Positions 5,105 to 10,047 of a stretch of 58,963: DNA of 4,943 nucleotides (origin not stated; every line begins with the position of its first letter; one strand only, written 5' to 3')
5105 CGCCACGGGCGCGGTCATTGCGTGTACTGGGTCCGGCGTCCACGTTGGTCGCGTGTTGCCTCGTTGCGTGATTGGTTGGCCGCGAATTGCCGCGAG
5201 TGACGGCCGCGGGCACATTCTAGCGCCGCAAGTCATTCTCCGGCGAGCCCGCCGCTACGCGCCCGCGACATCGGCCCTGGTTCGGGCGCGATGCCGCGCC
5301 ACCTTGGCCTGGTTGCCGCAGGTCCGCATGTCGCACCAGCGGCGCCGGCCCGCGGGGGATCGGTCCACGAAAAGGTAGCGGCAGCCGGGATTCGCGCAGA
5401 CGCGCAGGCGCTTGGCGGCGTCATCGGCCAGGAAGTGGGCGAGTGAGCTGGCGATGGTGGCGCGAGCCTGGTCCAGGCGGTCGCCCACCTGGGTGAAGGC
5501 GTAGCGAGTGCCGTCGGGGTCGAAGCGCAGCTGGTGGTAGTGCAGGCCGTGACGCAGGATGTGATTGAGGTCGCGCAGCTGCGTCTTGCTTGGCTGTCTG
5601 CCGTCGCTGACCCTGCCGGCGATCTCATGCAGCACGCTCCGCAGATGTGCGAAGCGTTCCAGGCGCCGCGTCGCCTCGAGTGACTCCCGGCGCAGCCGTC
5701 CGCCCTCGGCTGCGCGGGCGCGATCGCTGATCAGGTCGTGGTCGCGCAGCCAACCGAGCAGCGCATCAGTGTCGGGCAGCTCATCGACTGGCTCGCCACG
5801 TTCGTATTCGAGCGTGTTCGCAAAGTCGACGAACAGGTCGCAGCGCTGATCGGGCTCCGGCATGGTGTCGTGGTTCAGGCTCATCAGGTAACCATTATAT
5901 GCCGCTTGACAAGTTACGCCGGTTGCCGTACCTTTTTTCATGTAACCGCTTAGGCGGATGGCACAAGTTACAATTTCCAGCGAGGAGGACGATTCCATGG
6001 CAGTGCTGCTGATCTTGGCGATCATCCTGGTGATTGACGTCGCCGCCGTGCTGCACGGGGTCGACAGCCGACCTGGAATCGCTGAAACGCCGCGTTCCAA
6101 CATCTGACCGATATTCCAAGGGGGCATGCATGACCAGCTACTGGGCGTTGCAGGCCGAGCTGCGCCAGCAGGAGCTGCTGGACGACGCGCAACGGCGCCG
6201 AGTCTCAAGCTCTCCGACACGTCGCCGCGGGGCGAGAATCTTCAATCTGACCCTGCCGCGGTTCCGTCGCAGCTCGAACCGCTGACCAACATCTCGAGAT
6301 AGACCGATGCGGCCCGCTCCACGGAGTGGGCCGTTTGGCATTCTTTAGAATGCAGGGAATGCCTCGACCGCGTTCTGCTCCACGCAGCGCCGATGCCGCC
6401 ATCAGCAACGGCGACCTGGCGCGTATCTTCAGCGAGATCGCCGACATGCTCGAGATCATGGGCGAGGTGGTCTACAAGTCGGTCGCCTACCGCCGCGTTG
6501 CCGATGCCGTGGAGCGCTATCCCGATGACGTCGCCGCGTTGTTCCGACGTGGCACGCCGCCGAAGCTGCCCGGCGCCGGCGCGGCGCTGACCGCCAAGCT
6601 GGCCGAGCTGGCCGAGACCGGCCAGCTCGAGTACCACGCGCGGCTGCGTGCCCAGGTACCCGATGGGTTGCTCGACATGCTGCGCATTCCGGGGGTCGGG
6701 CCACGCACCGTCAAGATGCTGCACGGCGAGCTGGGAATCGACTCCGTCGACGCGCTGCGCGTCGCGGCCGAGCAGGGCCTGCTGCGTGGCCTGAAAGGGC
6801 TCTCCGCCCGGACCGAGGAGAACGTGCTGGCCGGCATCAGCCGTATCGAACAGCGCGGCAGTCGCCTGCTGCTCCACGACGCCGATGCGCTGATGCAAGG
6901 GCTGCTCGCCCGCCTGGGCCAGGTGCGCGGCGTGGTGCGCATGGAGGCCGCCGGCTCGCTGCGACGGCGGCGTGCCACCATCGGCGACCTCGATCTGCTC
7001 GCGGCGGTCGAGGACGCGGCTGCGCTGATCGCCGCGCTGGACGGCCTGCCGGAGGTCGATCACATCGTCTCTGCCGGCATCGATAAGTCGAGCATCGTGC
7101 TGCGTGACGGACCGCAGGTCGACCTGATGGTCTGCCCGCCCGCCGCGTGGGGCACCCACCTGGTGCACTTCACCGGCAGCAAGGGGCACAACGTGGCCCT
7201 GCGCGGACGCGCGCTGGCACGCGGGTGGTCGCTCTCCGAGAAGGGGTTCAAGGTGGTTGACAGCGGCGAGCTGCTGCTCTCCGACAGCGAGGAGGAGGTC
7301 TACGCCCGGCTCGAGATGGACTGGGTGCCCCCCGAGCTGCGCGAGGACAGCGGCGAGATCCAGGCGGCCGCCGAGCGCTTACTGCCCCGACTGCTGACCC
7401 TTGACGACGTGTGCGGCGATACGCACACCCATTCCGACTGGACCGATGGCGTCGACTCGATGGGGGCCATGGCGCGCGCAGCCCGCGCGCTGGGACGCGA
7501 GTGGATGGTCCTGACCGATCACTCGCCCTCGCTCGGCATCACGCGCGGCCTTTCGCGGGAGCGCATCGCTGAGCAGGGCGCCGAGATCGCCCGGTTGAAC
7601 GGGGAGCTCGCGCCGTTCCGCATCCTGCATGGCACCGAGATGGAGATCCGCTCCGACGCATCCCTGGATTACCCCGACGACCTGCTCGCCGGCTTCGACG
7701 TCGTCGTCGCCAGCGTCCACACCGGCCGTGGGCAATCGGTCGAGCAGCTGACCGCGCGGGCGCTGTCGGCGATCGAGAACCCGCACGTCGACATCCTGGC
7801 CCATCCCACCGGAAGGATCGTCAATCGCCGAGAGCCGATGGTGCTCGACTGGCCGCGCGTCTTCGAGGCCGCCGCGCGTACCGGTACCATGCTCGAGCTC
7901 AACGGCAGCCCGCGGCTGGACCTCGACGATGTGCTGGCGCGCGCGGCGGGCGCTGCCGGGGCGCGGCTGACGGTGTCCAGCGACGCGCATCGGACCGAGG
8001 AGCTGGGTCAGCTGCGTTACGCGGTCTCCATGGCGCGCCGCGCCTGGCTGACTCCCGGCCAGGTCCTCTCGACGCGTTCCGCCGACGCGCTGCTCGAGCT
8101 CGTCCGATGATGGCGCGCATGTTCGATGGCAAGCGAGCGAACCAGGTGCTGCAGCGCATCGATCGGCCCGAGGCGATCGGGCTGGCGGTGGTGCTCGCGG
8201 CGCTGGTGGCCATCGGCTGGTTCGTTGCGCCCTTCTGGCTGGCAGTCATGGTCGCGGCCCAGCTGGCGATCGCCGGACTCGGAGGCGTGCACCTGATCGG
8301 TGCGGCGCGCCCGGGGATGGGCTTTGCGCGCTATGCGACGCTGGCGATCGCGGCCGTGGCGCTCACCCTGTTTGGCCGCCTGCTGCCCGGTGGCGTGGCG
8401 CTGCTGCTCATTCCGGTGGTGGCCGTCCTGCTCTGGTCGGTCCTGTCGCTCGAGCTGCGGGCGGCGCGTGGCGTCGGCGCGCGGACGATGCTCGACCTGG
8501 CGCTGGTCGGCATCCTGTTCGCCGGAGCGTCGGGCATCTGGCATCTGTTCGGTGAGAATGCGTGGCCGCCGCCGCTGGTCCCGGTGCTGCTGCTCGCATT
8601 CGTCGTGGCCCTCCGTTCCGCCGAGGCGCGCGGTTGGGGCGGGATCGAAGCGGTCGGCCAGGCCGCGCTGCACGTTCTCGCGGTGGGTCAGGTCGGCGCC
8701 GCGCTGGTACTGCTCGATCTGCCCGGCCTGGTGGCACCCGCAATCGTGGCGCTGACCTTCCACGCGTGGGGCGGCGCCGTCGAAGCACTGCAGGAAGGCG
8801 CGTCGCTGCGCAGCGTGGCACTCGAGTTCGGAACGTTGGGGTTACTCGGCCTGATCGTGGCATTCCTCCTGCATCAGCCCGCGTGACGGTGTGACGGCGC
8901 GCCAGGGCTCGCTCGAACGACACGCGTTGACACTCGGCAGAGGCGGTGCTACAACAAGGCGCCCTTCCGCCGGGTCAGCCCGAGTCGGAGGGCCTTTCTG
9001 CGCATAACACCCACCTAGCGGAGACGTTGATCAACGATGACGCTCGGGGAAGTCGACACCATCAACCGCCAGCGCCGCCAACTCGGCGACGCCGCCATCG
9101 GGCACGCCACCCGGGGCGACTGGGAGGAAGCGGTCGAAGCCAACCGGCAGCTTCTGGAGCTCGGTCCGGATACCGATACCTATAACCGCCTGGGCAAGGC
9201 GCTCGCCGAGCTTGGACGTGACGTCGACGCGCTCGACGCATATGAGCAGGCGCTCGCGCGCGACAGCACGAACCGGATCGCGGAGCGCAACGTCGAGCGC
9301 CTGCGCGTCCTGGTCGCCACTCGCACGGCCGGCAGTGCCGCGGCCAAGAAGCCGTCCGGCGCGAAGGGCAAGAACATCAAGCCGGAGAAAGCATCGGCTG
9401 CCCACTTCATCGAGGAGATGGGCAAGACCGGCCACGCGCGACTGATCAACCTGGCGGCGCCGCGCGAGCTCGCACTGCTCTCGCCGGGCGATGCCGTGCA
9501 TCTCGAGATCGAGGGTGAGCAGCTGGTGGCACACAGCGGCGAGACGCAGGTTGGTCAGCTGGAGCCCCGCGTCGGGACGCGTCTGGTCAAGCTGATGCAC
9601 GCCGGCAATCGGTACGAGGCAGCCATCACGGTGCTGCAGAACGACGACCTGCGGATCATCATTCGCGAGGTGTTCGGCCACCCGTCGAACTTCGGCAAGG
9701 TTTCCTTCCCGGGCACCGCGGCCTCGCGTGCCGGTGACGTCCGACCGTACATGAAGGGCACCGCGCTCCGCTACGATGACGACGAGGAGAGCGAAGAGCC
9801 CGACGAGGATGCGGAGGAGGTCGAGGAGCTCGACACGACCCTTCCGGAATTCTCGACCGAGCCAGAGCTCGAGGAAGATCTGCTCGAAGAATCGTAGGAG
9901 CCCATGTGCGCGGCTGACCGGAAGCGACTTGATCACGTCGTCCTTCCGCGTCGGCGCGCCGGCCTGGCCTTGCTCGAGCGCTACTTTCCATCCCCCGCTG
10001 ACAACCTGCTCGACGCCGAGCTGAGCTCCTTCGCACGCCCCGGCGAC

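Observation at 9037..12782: Self-contained two-gene module: TPR/acidic-tail protein plus a 932-aa Zn-ribbon methyltransferase-like / endonuclease-like fusion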

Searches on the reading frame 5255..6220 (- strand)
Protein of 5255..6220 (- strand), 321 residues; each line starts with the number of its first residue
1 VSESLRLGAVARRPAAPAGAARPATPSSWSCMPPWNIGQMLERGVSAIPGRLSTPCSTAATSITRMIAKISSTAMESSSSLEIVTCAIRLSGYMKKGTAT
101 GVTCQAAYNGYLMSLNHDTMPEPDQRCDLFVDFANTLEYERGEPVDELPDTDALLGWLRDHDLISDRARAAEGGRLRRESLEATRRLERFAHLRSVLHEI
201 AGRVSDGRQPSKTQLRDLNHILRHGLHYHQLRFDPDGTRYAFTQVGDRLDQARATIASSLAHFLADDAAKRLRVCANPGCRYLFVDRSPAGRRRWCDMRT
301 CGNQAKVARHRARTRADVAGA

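Call 17: search_protein_families(library=pfam, proteins=[window:5255-6220:-], max_evalue=0.001)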
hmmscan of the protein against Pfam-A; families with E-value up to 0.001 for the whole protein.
window:5255-6220:- (321 aa): 2 families
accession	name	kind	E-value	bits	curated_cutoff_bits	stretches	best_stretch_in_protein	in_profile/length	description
PF11706.13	zf-CGNR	-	5e-20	71.5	24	1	271-313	1-43/44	CGNR zinc finger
PF07336.16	ABATE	-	1.4e-17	65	24.4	1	129-266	3-129/130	Putative stress-induced transcription regulator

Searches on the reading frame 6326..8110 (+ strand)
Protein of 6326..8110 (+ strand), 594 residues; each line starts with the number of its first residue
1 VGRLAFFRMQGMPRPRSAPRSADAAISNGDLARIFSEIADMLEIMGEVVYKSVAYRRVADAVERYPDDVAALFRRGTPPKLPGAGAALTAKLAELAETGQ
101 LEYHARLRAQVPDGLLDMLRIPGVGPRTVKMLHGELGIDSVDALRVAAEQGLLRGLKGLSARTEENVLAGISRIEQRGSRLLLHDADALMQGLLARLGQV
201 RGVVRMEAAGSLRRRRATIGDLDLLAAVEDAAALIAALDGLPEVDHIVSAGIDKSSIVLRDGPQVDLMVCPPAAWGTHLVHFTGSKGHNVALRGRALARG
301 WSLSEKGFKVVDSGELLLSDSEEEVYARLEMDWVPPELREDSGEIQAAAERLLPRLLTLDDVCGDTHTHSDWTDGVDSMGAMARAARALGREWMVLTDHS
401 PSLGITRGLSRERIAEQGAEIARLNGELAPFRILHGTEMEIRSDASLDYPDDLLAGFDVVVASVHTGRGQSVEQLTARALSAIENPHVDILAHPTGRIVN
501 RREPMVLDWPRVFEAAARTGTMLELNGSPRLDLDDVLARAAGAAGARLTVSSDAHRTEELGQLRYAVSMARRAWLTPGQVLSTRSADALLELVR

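Call 17: search_protein_families(library=pfam, proteins=[window:6326-8110:+], max_evalue=0.001)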
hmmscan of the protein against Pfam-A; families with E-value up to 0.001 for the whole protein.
window:6326-8110:+ (594 aa): 4 families
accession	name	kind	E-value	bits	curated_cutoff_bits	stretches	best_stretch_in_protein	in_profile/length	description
PF14791.11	DNA_pol_B_thumb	-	5.8e-20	71.3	25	1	279-340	2-63/63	DNA polymerase beta thumb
PF14716.13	HHH_8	-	6.3e-14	52.6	30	1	28-101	3-73/73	Helix-hairpin-helix domain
PF14520.12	HHH_5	-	4.9e-08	33.8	27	1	116-169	2-53/57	Helix-hairpin-helix domain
PF02811.25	PHP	-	2.1e-06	28.6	26.4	1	365-470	1-98/164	PHP domain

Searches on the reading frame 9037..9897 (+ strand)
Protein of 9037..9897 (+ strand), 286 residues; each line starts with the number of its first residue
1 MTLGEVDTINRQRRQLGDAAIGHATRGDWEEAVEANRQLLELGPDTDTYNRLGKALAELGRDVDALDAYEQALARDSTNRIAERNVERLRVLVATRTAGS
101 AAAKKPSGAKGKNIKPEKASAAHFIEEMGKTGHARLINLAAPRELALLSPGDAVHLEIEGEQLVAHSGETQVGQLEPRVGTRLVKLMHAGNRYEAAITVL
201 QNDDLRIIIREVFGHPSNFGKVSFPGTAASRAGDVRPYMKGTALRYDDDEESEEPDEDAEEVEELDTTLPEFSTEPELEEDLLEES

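Call 4: search_protein_families(library=pfam, proteins=[window:9037-9897:+], max_evalue=1)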
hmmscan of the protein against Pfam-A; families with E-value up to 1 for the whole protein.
window:9037-9897:+ (286 aa): 17 families
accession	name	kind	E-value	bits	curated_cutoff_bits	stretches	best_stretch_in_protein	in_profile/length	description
PF07719.23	TPR_2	-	2.8e-08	33.7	27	1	48-79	3-34/34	Tetratricopeptide repeat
PF00515.34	TPR_1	-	3e-08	33.6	27.8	1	47-79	2-34/34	Tetratricopeptide repeat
PF13414.12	TPR_11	-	1.8e-06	28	26.8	2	26-60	7-42/42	TPR repeat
PF13432.12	TPR_16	-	4e-06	27.6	32.7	1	20-79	4-64/65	Tetratricopeptide repeat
PF13428.12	TPR_14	-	6.4e-06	26.8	23.5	1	49-80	4-35/44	Tetratricopeptide repeat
PF13176.12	TPR_7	-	6.8e-06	26.2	27.9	1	49-80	2-35/36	Tetratricopeptide repeat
PF13424.12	TPR_12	-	0.00014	22.5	30.1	1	24-75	14-74/77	Tetratricopeptide repeat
PF13374.12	TPR_10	-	0.00033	21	27.5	1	47-75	3-31/42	Tetratricopeptide repeat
PF11846.14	Wzy_C_2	-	0.00035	21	28.5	1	12-73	112-173/191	Virulence factor membrane-bound polymerase, C-terminal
PF14559.12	TPR_19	-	0.0011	19.7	25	1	26-78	4-57/68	Tetratricopeptide repeat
PF09976.15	TPR_21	-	0.0041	17.3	25.5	1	112-203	53-139/193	Tetratricopeptide repeat-like domain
PF13174.12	TPR_6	-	0.005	17.8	26.3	0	51-75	5-29/33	Tetratricopeptide repeat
PF03704.23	BTAD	-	0.01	16.6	22.1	1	23-73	72-123/146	Bacterial transcriptional activator domain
PF13181.12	TPR_8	-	0.013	16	25.7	1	47-78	2-33/34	Tetratricopeptide repeat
PF13371.12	TPR_9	-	0.052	14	35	1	22-89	4-72/73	Tetratricopeptide repeat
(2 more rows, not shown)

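Call 5: search_protein_families(library=ncbifam, proteins=[window:9037-9897:+], max_evalue=1)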
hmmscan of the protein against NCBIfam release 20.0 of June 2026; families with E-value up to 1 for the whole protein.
window:9037-9897:+ (286 aa): 7 families
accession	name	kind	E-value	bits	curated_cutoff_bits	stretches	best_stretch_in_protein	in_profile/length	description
TIGR03939.1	PGA_TPR_OMP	equivalog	0.0047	15.2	366.65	1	24-112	131-221/800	poly-beta-1,6 N-acetyl-D-glucosamine export porin PgaA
NF047507.1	TPR_BatC_Lepto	exception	0.014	14.9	175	1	48-118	98-167/214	TPR repeat-containing protein BatC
NF040959.1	MamA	equivalog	0.02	14.3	200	1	18-79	42-104/204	magnetosome protein MamA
TIGR02917.1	PEP_TPR_lipo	equivalog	0.021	12.7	312.2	1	23-81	713-771/899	XrtA/PEP-CTERM system TPR-repeat protein PrsT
NF047558.1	TPR_END_plus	domain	0.053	13.5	32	0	20-45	6-31/56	TPR end-of-group domain-containing protein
NF007468.0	PRK10049.1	equivalog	0.059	11.5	1043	1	23-85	145-207/817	poly-beta-1,6 N-acetyl-D-glucosamine export porin PgaA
NF008017.0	PRK10747.1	equivalog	0.13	11.2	608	1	25-72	340-387/398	protoheme IX biogenesis protein HemY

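Call 6: search_protein_families(library=padloc, proteins=[window:9037-9897:+], max_evalue=1)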
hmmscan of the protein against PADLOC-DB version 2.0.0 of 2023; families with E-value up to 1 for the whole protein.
window:9037-9897:+ (286 aa): 0 families

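Call 20: find_homologous_proteins(query=window:9037-9897:+)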
Query window:9037-9897:+ (286 aa): 2649 proteins with E <= 0.001 among 8000 candidates; the best 120 are listed.
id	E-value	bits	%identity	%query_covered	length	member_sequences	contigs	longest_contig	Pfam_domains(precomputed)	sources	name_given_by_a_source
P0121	3.6e-179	612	100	100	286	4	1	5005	PF13414.13,PF00515.35,PF13176.13,PF13432.13,PF13428.13,PF07719.24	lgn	-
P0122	3.4e-162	557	90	96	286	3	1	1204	PF13414.13,PF00515.35,PF13428.13,PF07719.24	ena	-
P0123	5.6e-160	549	89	96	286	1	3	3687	PF13414.13,PF00515.35,PF13432.13,PF13428.13,PF07719.24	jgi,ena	jgi:tetratricopeptide (TPR) repeat protein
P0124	7.5e-141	487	80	95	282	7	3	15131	PF00515.35,PF13432.13,PF13181.13,PF07719.24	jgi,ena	jgi:tetratricopeptide (TPR) repeat protein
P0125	8.5e-139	480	80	95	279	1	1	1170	PF13414.13,PF00515.35,PF13181.13,PF07719.24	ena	-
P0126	6.2e-138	477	79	95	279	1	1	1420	PF13414.13,PF00515.35,PF13432.13,PF13181.13,PF07719.24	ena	-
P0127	8.0e-138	477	77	95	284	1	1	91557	PF13414.13,PF00515.35,PF13176.13,PF13432.13,PF13428.13,PF13181.13,PF07719.24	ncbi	-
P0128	9.5e-138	476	79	95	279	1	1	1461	PF13414.13,PF00515.35,PF13181.13,PF07719.24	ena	-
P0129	2.1e-135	469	77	95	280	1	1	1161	PF13414.13,PF00515.35,PF13176.13,PF13432.13,PF13428.13,PF13181.13,PF07719.24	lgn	-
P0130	1.6e-133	463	77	95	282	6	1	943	PF13414.13,PF00515.35,PF13176.13,PF13432.13,PF13428.13,PF13181.13,PF07719.24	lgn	-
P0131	1.7e-133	462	77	95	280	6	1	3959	PF00515.35,PF07719.24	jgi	jgi:tetratricopeptide (TPR) repeat protein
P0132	1.1e-132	460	75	95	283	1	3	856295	PF00515.35,PF13176.13,PF07719.24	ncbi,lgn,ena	-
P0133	6.4e-132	457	76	95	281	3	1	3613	PF13414.13,PF00515.35,PF13176.13,PF13432.13,PF13428.13,PF13181.13,PF07719.24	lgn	-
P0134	1.6e-131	456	76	95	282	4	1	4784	PF13414.13,PF00515.35,PF13432.13,PF13428.13,PF13181.13,PF07719.24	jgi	jgi:tetratricopeptide (TPR) repeat protein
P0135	1.1e-130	453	77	95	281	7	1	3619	PF13414.13,PF00515.35,PF13432.13,PF13428.13,PF07719.24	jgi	jgi:tetratricopeptide (TPR) repeat protein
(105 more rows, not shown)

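Call 26: search_protein_families(library=phrogs, proteins=[window:9037-9897:+], max_evalue=0.1)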
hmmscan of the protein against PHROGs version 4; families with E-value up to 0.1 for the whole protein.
window:9037-9897:+ (286 aa): 1 family
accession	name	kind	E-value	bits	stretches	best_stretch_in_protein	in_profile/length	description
phrog_17518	-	unknown function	0.048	14.8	0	56-77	27-48/51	-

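Call 61: search_solved_structures(query=A5, max_evalue=10)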
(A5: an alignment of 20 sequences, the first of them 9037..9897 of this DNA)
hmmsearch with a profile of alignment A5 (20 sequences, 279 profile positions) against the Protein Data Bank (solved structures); distinct sequences matched with E-value up to 10: 127 (the best 60 are shown).
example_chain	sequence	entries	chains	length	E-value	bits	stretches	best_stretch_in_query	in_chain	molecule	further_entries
9qhb_A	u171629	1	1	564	1.7e-35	126.2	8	25-86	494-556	Engineered tetratricopeptide repeat protein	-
8bu0_A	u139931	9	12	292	9.8e-23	84.3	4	25-85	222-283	Consensus tetratricopeptide repeat protein | Crystal structure of an 8-repeat consensus TPR superhelix with Zinc. | Monomer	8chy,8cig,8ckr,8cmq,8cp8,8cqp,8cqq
9qhc_A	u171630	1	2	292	3.2e-19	72.8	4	25-78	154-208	Engineered tetratricopeptide repeat protein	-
1w3b_A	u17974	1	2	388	8.6e-14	54.9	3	27-79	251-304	UDP-N-ACETYLGLUCOSAMINE--PEPTIDE N-ACETYLGLUCOSAMINYLTRANSFERASE 110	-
6een_B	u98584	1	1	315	8.9e-14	54.9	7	24-73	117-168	Designer Pentatricopeptide Protein dPPR10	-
6eou_A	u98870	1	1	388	9.7e-14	54.8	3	27-79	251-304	UDP-N-acetylglucosamine--peptide N-acetylglucosaminyltransferase 110 kDa subunit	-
5i9f_A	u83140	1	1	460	1.2e-12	51.1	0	26-75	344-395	pentatricopeptide repeat protein dPPR-U10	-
7yeh_B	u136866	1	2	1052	2.4e-12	50.2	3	27-79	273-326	UDP-N-acetylglucosamine--peptide N-acetylglucosaminyltransferase 110 kDa subunit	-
7yea_A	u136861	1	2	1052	2.4e-12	50.2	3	27-79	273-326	UDP-N-acetylglucosamine--peptide N-acetylglucosaminyltransferase 110 kDa subunit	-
7ntf_A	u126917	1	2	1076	2.7e-12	50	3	27-79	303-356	Isoform 1 of UDP-N-acetylglucosamine--peptide N-acetylglucosaminyltransferase 110 kDa subu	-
7obi_A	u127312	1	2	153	2.9e-12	49.9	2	26-86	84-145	CTPR-rv4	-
2fo7_A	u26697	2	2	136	9.7e-12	48.2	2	25-79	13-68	SYNTHETIC CONSENSUS TPR PROTEIN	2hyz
9gzg_A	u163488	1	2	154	1.1e-11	48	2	25-86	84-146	Engineered CTPR protein with glutamic acids for conductivity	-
5i9g_C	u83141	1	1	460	1.1e-11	48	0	26-75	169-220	pentatricopeptide repeat protein dPPR-U8C2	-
8ch0_A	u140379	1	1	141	1.4e-11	47.7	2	25-78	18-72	Consensus tetratricopeptide repeat protein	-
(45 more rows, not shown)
